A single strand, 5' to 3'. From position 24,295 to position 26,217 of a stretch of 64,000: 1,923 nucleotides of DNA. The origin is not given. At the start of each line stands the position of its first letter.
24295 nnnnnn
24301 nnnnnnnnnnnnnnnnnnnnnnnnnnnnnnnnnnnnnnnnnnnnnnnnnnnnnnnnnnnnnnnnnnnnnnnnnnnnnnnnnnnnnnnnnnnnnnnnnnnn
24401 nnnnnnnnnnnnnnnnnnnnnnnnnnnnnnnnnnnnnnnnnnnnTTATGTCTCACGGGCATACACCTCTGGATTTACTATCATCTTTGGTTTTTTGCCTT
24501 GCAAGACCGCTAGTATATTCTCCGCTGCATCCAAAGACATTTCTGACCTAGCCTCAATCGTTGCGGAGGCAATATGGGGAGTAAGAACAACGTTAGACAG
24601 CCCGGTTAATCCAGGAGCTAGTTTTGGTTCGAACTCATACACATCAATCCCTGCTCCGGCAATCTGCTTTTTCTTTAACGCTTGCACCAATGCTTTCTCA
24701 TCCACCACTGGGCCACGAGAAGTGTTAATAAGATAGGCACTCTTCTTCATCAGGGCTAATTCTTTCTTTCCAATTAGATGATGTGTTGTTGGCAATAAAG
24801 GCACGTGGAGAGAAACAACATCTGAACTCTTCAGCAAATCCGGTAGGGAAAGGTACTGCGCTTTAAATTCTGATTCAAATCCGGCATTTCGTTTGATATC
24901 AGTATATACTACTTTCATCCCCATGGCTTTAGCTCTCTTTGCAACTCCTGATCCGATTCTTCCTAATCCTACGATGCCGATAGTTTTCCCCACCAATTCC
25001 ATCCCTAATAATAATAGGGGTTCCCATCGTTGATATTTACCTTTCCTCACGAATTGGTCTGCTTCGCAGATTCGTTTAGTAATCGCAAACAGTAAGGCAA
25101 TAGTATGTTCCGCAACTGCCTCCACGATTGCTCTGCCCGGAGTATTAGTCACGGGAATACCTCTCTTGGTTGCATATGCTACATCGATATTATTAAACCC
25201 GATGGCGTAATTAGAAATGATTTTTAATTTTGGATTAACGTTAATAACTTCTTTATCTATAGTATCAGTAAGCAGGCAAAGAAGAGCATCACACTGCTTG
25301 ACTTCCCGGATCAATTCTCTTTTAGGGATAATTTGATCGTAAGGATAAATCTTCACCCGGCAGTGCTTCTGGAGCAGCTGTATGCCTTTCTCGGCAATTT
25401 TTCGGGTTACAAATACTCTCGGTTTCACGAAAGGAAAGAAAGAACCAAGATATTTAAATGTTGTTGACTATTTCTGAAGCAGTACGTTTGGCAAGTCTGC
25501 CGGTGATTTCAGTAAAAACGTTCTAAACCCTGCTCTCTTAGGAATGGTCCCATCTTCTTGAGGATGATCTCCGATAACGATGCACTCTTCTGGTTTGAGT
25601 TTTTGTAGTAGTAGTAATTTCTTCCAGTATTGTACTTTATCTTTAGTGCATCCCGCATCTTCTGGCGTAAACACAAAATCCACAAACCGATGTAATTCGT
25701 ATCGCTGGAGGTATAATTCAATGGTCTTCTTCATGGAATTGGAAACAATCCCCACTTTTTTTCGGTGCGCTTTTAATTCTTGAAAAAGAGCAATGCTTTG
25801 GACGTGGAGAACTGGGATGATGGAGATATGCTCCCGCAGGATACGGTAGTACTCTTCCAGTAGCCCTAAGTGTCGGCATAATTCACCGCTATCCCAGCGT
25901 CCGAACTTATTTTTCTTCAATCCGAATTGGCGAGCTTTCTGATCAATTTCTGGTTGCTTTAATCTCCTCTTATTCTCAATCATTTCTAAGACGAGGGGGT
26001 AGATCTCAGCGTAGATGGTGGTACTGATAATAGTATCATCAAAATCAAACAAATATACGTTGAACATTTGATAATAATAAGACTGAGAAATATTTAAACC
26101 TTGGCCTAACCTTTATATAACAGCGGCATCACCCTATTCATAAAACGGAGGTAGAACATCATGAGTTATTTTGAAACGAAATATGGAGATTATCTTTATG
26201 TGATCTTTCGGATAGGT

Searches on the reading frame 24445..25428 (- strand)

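Call 62: search_protein_families(library=pfam, proteins=[window:24445-25428:-], max_evalue=0.001)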
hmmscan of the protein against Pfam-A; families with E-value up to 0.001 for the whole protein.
window:24445-25428:- (327 aa): 5 families
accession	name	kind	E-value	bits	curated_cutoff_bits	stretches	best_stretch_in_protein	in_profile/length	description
PF02826.25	2-Hacid_dh_C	-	3.4e-61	206.2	25.1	1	110-287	1-178/178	D-isomer specific 2-hydroxyacid dehydrogenase, NAD binding domain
PF00389.36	2-Hacid_dh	-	2.8e-33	114.9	24.6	1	5-319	1-134/134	D-isomer specific 2-hydroxyacid dehydrogenase, catalytic domain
PF03446.21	NAD_binding_2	-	2.6e-06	28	21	1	149-257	1-113/161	NAD binding domain of 6-phosphogluconate dehydrogenase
PF00670.27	AdoHcyase_NAD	-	0.00046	20.8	27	0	145-238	21-111/162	S-adenosyl-L-homocysteine hydrolase, NAD binding domain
PF03807.23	F420_oxidored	-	0.00078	20.4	21.6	0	149-211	1-69/94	NADP oxidoreductase coenzyme F420-dependent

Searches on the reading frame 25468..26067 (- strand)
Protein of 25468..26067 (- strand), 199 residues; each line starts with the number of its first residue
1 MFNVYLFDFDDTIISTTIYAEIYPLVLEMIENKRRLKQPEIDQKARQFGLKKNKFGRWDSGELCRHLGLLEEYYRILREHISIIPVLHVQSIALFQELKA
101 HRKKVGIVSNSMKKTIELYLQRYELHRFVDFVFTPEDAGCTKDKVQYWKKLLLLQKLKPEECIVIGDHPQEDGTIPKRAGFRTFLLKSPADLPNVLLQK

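Call 59: search_protein_families(library=pfam, proteins=[window:25468-26067:-], max_evalue=0.01)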
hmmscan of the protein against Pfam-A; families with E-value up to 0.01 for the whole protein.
window:25468-26067:- (199 aa): 4 families
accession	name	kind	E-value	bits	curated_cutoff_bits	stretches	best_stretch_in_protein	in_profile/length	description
PF13419.12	HAD_2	-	2e-16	61.1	23.8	1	6-184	2-176/178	Haloacid dehalogenase-like hydrolase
PF00702.32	Hydrolase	-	3.2e-13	51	26.4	1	3-180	2-191/191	haloacid dehalogenase-like hydrolase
PF12710.13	HAD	-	4.1e-06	27.8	27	1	6-169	2-182/189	haloacid dehalogenase-like hydrolase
PF13242.12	Hydrolase_like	-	0.0033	17.8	22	1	156-188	18-50/75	HAD-hyrolase-like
